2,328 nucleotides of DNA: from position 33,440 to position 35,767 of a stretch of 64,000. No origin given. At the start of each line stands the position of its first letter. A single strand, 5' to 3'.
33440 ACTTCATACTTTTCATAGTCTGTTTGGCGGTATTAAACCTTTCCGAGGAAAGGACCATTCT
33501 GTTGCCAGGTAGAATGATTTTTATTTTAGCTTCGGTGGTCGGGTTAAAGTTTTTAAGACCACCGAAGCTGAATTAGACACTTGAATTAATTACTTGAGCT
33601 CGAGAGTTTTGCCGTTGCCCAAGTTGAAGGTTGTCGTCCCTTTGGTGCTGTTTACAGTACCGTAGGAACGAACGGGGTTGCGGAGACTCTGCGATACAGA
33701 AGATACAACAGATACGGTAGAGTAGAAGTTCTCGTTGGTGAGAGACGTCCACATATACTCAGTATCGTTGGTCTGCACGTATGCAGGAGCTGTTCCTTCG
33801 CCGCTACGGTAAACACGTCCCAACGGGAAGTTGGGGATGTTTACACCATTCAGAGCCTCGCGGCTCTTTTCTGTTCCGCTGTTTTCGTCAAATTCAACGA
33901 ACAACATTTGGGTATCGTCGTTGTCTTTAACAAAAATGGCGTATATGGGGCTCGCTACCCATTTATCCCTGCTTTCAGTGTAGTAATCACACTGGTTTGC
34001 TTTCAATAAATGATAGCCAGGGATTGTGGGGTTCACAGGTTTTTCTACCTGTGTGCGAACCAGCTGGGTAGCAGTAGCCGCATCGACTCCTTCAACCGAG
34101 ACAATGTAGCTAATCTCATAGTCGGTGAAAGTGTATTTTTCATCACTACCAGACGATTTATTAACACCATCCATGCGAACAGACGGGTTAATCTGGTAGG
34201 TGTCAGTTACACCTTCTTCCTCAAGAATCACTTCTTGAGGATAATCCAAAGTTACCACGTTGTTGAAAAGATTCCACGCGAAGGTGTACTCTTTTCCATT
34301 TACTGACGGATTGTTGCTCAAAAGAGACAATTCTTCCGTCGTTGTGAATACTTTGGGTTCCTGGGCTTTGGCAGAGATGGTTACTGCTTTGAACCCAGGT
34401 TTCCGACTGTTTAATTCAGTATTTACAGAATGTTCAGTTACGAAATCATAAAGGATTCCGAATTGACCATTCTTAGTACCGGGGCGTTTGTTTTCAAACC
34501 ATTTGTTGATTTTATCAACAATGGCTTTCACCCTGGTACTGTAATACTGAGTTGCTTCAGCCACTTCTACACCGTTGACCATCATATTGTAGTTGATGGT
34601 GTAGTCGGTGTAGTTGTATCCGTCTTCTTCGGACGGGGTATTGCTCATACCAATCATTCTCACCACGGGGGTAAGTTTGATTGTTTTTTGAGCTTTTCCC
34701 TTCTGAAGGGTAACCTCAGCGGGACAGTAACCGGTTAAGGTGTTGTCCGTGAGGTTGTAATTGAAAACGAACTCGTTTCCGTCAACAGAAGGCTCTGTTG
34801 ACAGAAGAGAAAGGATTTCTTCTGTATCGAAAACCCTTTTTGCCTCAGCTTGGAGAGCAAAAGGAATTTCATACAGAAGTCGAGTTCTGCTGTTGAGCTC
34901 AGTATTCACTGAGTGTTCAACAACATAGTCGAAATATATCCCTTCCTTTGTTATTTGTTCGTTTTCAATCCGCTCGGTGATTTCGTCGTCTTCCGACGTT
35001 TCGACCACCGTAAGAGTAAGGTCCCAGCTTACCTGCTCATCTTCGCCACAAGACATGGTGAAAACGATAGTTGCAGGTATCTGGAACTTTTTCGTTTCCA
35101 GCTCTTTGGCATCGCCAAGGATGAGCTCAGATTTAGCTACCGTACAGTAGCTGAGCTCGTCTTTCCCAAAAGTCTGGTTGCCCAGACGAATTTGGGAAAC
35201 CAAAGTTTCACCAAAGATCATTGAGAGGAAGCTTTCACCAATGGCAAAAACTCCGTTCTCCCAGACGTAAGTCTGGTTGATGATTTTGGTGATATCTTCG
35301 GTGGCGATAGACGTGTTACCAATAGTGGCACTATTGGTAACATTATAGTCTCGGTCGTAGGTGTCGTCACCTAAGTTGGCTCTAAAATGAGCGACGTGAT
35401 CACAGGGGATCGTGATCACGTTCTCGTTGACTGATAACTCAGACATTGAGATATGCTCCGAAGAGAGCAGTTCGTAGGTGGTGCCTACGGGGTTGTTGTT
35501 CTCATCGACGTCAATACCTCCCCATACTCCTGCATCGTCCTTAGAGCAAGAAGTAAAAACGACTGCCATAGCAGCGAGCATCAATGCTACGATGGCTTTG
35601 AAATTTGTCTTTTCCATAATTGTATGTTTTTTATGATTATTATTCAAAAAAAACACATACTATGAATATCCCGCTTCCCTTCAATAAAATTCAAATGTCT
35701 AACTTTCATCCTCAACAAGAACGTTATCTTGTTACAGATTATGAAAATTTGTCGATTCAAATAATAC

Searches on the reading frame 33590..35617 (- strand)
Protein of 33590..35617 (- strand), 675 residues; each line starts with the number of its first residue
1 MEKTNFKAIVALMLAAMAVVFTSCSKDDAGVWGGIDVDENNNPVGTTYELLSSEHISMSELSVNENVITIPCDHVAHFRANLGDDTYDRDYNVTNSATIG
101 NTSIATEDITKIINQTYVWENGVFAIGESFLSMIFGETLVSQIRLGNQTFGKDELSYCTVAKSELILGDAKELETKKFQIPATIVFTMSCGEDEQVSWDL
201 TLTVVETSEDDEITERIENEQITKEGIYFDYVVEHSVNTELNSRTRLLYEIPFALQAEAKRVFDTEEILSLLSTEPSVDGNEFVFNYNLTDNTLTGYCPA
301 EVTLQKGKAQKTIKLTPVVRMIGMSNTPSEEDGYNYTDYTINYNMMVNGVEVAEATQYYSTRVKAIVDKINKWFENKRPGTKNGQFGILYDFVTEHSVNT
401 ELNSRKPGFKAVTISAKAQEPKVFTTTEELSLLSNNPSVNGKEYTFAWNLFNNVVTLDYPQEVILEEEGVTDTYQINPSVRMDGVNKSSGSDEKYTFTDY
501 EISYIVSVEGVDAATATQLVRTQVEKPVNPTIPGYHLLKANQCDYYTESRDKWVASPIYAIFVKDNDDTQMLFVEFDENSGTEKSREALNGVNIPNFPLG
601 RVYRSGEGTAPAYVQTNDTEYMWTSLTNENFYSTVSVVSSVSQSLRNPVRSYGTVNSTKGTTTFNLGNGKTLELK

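Call 5: search_protein_families(library=pfam, proteins=[window:33590-35617:-], max_evalue=0.1)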
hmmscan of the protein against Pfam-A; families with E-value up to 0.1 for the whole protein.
window:33590-35617:- (675 aa): 2 families
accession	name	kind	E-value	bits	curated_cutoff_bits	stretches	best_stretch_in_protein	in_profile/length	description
PF24056.1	zf-C2H2_ZFHX3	-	0.034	14.3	27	1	541-552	4-15/25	Zinc finger homeobox protein 3-like, C2H2 type zinc-finger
PF02100.23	ODC_AZ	-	0.072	13.4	24.2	0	554-589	11-46/114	Ornithine decarboxylase antizyme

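Call 6: search_protein_families(library=ncbifam, proteins=[window:33590-35617:-], max_evalue=0.1)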
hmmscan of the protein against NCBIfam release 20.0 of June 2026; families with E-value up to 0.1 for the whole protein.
window:33590-35617:- (675 aa): 0 families

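Call 7: find_homologous_proteins(query=window:33590-35617:-)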
Query window:33590-35617:- (675 aa): 8 proteins with E <= 0.001 among 8000 candidates.
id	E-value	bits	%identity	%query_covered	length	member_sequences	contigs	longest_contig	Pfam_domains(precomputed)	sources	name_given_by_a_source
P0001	0.0e+0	1509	100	100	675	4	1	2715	-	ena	-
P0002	0.0e+0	1325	86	100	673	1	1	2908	-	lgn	-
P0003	2.5e-264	896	62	100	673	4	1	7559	-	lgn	-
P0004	6.5e-264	895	61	100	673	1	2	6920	-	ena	-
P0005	7.6e-228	776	56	100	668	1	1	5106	-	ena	-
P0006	6.8e-207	707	52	99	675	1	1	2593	-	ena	-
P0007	7.4e-184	631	48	99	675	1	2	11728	-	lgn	-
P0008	1.2e-4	39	23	40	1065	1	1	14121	-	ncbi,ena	-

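Call 10: find_encoding_contigs(protein=P0007, flank=10000)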
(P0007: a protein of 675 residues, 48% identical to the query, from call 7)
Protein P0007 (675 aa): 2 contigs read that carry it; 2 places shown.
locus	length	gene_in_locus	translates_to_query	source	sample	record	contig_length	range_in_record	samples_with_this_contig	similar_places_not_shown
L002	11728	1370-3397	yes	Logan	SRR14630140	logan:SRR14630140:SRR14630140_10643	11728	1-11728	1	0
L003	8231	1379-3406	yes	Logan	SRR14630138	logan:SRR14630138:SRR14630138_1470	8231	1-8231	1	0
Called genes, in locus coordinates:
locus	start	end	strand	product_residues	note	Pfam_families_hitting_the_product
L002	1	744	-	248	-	?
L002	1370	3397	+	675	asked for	-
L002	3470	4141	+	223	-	-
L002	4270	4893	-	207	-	PF13505:OMP_b-brl, PF01617:Surface_Ag_2 (weak), PF02462:Opacity (weak)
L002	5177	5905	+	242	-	-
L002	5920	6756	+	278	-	PF00800:PDT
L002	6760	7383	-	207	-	PF00430:ATP-synt_B, PF05405:Mt_ATP-synt_B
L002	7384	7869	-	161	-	PF02326:YMF19, PF00430:ATP-synt_B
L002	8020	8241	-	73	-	PF00137:ATP-synt_C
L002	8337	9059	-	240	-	PF00119:ATP-synt_A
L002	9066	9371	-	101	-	PF09527:ATPase_gene1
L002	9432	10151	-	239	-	PF13098:Thioredoxin_2 (weak), PF13462:Thioredoxin_4, PF01323:DSBA (weak)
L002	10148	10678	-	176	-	PF05258:DciA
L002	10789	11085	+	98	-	-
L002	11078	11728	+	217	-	?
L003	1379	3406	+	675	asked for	-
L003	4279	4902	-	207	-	PF13505:OMP_b-brl, PF01617:Surface_Ag_2 (weak), PF02462:Opacity (weak)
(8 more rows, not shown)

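Call 13: find_related_loci(query=A1, collection=genome_contigs, flank=10000)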
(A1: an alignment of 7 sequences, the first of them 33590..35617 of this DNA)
Query A1 (675 aa) in genome_contigs; peptide patterns used: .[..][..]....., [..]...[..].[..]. (x = any residue, [..] = any of these).
93 stretches matched a pattern; 1 encode a relative of the query (tblastn E <= 1e-3); 1 distinct loci.
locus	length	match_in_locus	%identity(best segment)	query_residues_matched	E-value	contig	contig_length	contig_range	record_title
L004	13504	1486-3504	60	1-675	0e+0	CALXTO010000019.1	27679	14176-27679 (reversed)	MAG: uncultured Alphaproteobacteria bacterium isolate BRZ_CT__bin33 genome assembly, contig: BRZ_CT__NODE_2273_length_27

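Call 15: find_encoding_contigs(protein=P0008, flank=8000)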
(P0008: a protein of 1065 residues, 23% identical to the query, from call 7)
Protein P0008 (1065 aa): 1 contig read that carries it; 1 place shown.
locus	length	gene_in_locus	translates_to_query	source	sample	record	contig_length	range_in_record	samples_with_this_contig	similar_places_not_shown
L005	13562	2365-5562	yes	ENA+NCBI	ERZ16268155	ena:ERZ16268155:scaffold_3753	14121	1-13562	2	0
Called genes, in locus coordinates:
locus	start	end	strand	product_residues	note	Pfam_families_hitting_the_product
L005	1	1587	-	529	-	?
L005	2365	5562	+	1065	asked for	-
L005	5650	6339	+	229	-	-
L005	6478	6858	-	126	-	PF04170:NlpE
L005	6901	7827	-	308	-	PF03193:RsgA_GTPase (faint), PF00350:Dynamin_N (faint), PF01926:MMR_HSR1, PF02421:FeoB_N, PF00009:GTP_EFTU, PF02492:cobW (faint), PF07650:KH_2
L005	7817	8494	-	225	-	PF22935:RM44_endonuclase (weak), PF14622:Ribonucleas_3_3, PF00636:Ribonuclease_3, PF00035:dsrm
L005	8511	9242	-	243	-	PF10502:Peptidase_S26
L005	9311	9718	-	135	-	PF01648:ACPS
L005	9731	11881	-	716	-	PF01966:HD, PF13328:HD_4, PF01842:ACT (faint), PF04607:RelA_SpoT, PF02824:TGS, PF19296:RelA_AH, PF28438:RelA_RIS, PF13291:ACT_4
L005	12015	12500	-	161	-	PF01192:RNA_pol_Rpb6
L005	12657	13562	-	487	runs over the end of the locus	?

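Call 40: find_encoding_contigs(protein=P0005, flank=6000)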
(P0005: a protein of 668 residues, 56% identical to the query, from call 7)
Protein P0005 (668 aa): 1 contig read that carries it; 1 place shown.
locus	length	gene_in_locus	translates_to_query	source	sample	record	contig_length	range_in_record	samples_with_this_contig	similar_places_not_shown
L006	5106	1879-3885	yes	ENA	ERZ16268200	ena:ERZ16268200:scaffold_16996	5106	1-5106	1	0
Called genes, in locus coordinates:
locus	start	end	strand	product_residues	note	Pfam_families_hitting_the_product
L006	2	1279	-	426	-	?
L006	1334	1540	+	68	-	-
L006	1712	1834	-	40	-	-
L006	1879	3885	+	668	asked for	-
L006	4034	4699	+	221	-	-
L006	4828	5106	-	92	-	?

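Call 41: find_encoding_contigs(protein=P0001, flank=6000)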
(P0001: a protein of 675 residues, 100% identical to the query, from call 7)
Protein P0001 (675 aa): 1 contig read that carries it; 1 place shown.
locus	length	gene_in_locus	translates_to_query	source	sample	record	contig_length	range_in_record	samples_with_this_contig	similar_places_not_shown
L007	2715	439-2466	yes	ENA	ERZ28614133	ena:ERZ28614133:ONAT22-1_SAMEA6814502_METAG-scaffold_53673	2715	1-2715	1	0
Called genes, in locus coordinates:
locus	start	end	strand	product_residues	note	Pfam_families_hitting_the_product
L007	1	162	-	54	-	?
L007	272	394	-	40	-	-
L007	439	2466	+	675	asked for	-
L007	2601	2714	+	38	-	?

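Call 42: find_encoding_contigs(protein=P0002, flank=6000)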
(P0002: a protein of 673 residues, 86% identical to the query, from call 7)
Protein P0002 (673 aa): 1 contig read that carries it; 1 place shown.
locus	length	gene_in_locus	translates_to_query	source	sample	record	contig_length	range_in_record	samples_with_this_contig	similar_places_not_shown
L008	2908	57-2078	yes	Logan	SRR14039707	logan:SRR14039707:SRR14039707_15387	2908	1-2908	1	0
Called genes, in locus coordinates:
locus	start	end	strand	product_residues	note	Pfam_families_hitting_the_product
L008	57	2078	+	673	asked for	-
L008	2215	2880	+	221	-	-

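Call 44: search_protein_representatives(alignment_id=A1)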
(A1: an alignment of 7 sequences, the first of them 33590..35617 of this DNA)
Query: 7 sequences, 672 profile positions. Proteins with E-value up to 0.001 (for the whole library): 28; up to 1e-10: 19; up to 1e-30: 5. The best 28 are listed.
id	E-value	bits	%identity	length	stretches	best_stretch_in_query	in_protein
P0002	0.0e+00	1283.4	-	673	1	1-672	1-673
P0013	7.4e-68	245.7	-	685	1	1-669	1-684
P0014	1.1e-35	139.3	-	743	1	3-661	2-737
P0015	1.8e-35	138.7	-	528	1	234-672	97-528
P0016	3.1e-31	124.6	-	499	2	504-672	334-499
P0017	6.3e-26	107.1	-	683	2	210-623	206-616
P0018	6.9e-26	107.0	-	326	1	410-672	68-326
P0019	2.6e-21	91.9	-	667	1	11-672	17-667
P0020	2.9e-21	91.7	-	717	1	156-579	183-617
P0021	7.3e-19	83.8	-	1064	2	208-519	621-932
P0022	9.1e-15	70.2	-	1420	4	330-496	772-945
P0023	3.5e-14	68.3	-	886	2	74-362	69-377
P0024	9.5e-13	63.6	-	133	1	540-669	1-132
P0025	2.5e-12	62.2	-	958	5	54-172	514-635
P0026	3.0e-12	61.9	-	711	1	12-579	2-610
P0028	3.3e-11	58.5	-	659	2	55-176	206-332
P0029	5.7e-11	57.7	-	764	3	7-267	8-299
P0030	8.4e-11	57.1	-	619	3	61-169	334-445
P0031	2.0e-09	52.6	-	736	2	161-385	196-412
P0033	2.2e-07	45.8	-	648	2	54-172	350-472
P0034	2.2e-07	45.8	-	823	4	53-172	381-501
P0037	5.5e-05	37.9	-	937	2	486-666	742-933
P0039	8.2e-04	34.0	-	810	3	63-170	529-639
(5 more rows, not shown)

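Call 46: list_cluster_members(proteins=[P0013, P0014, P0015, P0016, P0017, P0019, P0020, P0021, P0023, P0029])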
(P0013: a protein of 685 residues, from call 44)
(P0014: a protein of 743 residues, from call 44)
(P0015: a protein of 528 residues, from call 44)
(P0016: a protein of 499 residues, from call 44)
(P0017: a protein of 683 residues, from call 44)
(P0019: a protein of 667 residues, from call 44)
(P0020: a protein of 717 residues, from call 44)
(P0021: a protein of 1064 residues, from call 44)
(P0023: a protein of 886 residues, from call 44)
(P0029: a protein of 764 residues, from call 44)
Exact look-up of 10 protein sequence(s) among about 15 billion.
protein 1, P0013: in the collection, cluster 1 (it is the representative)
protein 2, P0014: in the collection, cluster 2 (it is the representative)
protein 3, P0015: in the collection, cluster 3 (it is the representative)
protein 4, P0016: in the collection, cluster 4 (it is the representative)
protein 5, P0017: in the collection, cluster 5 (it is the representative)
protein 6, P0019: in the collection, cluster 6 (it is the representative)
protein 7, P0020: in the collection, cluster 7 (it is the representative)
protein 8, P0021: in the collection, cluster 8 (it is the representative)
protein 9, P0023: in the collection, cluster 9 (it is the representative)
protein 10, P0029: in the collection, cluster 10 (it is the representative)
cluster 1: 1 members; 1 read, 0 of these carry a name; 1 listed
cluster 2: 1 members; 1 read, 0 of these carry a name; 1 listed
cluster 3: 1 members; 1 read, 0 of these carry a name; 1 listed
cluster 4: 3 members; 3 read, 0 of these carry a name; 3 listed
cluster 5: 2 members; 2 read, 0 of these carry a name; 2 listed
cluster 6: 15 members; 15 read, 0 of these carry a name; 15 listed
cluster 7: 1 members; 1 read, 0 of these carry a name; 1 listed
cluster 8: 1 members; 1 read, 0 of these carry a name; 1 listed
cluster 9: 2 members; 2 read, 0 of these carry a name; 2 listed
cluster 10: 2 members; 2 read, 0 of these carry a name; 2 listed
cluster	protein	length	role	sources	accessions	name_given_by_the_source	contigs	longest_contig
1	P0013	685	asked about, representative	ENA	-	-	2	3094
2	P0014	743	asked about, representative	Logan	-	-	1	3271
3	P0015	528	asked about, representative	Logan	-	-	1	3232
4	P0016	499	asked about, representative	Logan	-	-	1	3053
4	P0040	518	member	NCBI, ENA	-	-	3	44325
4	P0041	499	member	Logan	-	-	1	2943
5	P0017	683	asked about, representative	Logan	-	-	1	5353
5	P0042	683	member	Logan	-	-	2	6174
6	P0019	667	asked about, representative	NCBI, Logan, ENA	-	-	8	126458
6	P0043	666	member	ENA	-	-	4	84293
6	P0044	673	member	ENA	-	-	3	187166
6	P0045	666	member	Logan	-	-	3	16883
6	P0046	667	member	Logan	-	-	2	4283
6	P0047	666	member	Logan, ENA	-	-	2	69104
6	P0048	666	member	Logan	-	-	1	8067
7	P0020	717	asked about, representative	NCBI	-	-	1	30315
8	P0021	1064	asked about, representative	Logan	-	-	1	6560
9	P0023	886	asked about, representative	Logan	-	-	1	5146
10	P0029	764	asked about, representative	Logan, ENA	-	-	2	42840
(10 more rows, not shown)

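Call 47: predict_structure(alignment_id=A1)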
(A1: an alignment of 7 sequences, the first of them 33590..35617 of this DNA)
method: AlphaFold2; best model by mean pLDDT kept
length: 675 residues; sequences in the alignment: 7
mean_pLDDT: 63.8   pTM: 0.35
mean pLDDT of the five models: 63.8, 63.0, 62.9, 60.2, 44.3
residues with pLDDT >= 90: 106; 70-90: 196; 50-70: 149; < 50: 224
segments of 3 or more residues with pLDDT < 50: 1-68, 80-89, 91-96, 100-103, 136-159, 191-194, 207-209, 527-533, 539-557, 590-653, 664-675
pLDDT, mean of each block of 10 residues (from residue 1): 27 28 28 37 41 47 46 53 45 49 53 66 57 45 37 44 69 61 63 53 52 78 86 64 72 87 85 79 87 88 83 89 88 85 90 91 73 93 91 83 89 90 82 81 86 89 91 91 88 81 91 91 62 48 39 44 55 54 52 42 35 33 29 23 32 50 46 44
secondary structure, 60 per line:
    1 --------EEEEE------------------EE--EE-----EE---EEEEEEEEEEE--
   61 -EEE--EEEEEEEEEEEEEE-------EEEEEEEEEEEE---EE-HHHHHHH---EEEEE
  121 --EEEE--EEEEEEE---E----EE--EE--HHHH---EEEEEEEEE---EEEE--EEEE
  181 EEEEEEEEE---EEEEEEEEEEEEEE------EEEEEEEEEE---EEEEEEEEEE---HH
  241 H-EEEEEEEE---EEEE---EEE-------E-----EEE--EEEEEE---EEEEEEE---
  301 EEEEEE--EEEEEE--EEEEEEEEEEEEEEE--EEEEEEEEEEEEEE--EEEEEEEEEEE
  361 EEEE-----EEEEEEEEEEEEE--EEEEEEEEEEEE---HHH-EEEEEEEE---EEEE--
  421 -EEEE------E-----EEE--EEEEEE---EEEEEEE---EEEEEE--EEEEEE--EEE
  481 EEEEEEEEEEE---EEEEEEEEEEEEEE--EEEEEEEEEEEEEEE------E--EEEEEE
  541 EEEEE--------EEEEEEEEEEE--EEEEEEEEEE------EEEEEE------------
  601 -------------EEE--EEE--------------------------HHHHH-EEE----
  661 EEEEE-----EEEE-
elements in order (helices of 4 or more, strands of 3 or more residues): E9-13 E48-58 E62-64 E67-80 E88-99 H106-112 E116-120 E123-126 E129-135 H152-155 E159-167 E171-174 E177-189 E193-206 E213-222 E226-235 E243-250 E254-257 E261-263 E277-279 E282-287 E291-297 E301-306 E309-314 E317-331 E334-347 E350-364 E370-382 E385-396 E404-411 E415-418 E422-425 E438-440 E443-448 E452-458 E462-467 E470-475 E478-491 E495-508 E511-525 E535-545 E554-564 E567-576 E583-588 E614-616 E619-621 H648-652 E654-656 E661-665 E671-674

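Call 50: find_homologous_proteins(query=A5, max_evalue=0.001)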
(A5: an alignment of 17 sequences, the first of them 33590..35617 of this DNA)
Query A5 (17 sequences) (675 aa, profile of the alignment): 10 proteins with E <= 0.001 among 8000 candidates.
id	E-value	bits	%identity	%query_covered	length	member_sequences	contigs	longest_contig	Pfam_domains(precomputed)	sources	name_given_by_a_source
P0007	8.3e-232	790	48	99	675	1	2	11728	-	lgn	-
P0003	3.1e-231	788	62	100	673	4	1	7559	-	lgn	-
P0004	5.9e-230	784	61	100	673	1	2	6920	-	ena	-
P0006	1.4e-220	753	52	99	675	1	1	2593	-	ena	-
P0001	2.3e-214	732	100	100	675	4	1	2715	-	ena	-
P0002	5.4e-203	694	86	100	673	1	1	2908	-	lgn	-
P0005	2.5e-181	623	56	100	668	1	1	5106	-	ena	-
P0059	5.1e-30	123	21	40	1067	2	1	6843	-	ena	-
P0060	6.0e-27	112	22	48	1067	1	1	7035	-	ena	-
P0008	1.5e-23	101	23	40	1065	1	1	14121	-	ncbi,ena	-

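Call 51: find_encoding_contigs(protein=P0019, flank=10000, max_places=3)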
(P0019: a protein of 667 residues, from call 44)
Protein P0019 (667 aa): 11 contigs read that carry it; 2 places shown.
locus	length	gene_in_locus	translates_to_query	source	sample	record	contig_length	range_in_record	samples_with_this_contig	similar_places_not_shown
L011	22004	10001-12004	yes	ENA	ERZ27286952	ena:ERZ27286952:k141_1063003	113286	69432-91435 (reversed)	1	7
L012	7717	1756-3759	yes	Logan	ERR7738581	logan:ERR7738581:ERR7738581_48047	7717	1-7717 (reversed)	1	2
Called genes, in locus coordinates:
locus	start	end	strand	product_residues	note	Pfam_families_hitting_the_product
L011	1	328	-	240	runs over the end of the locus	PF01479:S4, PF00849:PseudoU_synth_2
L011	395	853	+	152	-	PF00383:dCMP_cyt_deam_1, PF14437:MafB19-deam, PF14439:Bd3614-deam (weak)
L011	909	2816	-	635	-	PF00669:Flagellin_N, PF00700:Flagellin_C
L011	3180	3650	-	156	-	PF01668:SmpB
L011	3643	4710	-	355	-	PF01171:ATP_bind_3, PF06508:QueC (weak)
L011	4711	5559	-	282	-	PF13428:TPR_14 (faint), PF09976:TPR_21 (weak), PF07719:TPR_2 (faint), PF13525:YfiO, PF13432:TPR_16, PF14559:TPR_19 (faint), PF13174:TPR_6 (weak)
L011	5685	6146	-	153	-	PF00691:OmpA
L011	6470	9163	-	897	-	PF01326:PPDK_N, PF00391:PEP-utilizers, PF02896:PEP-utilizers_C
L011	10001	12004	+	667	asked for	-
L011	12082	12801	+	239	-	-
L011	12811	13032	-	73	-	-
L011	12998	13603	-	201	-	PF13505:OMP_b-brl, PF01617:Surface_Ag_2 (faint)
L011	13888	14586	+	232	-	-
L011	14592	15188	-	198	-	PF00430:ATP-synt_B, PF05405:Mt_ATP-synt_B (weak)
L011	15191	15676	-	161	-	PF02326:YMF19, PF05405:Mt_ATP-synt_B (weak), PF00430:ATP-synt_B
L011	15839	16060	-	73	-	PF00137:ATP-synt_C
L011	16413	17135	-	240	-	PF00119:ATP-synt_A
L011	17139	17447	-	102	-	PF09527:ATPase_gene1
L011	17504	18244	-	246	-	PF13462:Thioredoxin_4, PF01323:DSBA (faint)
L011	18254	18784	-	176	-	PF05258:DciA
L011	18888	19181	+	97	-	-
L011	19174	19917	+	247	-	PF00813:FliP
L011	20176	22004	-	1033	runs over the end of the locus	-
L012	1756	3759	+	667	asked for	-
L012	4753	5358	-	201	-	PF13505:OMP_b-brl, PF01617:Surface_Ag_2 (faint)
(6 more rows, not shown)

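Call 52: fold_search(model_id=the predicted structure, library=pdb)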
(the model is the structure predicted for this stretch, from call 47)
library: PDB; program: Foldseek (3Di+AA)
matches with E <= 10: 667; with E <= 0.001: 0
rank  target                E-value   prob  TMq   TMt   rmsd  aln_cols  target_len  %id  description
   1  8opr_A                9.0e-03  0.11  0.08  0.08  61.0       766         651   10  Structure of the EA1 surface layer of Bacillus anthracis (released 2023-11-08)
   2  8jr3_E                1.1e-02  0.08  0.05  0.08  60.7       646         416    7  Crystal structure of Hendra Virus attachment(G) glycoprotein mutant S586N in complex with neutralizing antibody 14F8 (released 2024-06-19)
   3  2vsm_A                1.4e-02  0.18  0.08  0.11  52.1       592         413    6  Nipah virus attachment glycoprotein in complex with human cell surface receptor ephrinB2 (released 2008-05-20)
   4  7phw_A                1.9e-02  0.11  0.05  0.09  43.3       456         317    8  PfCyRPA bound to monoclonal antibody Cy.004 Fab fragment (released 2022-02-09)
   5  6rwa_A                1.9e-02  0.07  0.06  0.03  57.5       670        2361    8  Cryo-EM structure of Photorhabdus luminescens TcdA4 (released 2019-10-23)
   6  7c5x_A                2.0e-02  0.20  0.07  0.09  25.8       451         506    7  Crystal structure of the iota-carbonic anhydrase from eukaryotic microalga complexed with bicarbonate (released 2021-04-28)
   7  7bam_A                2.2e-02  0.04  0.05  0.03  60.0       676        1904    8  human Teneurin4 WT C2 (released 2021-12-01)
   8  4yhc_A                2.4e-02  0.06  0.05  0.07  35.8       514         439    8  Crystal structure of the WD40 domain of SCAP from fission yeast (released 2015-04-01)
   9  7stz_D                3.5e-02  0.16  0.10  0.14  29.0       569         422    8  Crystal Structure of Human E-cadherin EC1-5 bound by mouse monoclonal antibody Fab mAb-1_19A11 (released 2022-01-26)
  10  2vsk_A                3.5e-02  0.11  0.07  0.11  54.1       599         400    7  Hendra virus attachment glycoprotein in complex with human cell surface receptor ephrinB2 (released 2008-05-20)
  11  2ber                  3.6e-02  0.06  0.06  0.07  54.5       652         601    8  Y370G Active Site Mutant of the Sialidase from Micromonospora viridifaciens in complex with beta-Neu5Ac (sialic acid). (released 2005-04-04)
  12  7dmo_A                4.0e-02  0.09  0.06  0.09  26.2       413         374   10  Crystal structures of two pericyclases catalyzing [4+2] cycloadditions (released 2021-10-06)
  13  9mli_A                4.4e-02  0.04  0.06  0.02  56.0       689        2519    9  Xenorhabdus nematophilus XptA2 RBD C Chimera (released 2025-03-05)
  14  2gvh_A                5.2e-02  0.47  0.07  0.18  23.6       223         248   11  Crystal structure of Acyl-CoA hydrolase (15159470) from AGROBACTERIUM TUMEFACIENS at 2.65 A resolution (released 2006-05-30)
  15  7whn                  6.0e-02  0.05  0.07  0.05  49.9       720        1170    8  Opened spike of Bombyx mori cytoplasmic polyhedrosis virus (released 2022-02-02)
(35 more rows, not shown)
